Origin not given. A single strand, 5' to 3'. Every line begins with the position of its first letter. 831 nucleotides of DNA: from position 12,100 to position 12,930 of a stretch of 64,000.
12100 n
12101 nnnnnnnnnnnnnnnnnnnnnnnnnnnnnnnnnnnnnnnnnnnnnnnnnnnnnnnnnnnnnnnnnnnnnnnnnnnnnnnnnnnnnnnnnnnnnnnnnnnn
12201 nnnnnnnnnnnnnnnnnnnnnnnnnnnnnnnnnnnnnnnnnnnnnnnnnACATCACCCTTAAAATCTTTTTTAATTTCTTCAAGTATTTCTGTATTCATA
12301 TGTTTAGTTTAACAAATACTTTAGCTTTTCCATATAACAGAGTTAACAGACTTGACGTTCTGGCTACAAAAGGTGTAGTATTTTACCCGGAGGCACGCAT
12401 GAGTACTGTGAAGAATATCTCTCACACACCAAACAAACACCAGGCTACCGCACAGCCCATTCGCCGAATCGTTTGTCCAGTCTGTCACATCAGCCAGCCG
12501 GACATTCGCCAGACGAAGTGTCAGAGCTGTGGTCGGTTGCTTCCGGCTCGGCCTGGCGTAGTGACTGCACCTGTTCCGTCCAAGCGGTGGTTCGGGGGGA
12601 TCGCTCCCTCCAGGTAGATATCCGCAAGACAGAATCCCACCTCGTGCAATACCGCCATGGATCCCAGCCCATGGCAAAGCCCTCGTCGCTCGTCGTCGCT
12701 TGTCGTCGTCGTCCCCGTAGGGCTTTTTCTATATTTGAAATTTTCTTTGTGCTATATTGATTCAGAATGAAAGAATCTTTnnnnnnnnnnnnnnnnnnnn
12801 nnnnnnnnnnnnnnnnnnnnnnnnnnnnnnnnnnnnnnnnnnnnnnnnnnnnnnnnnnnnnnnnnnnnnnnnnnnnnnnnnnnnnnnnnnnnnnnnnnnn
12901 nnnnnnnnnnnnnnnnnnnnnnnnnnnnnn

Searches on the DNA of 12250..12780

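Call 115: search_rna_families(source=window, start=12250, end=12780, threshold=evalue, max_evalue=1)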
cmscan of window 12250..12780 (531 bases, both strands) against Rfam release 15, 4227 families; matches with E-value up to 1: 0.
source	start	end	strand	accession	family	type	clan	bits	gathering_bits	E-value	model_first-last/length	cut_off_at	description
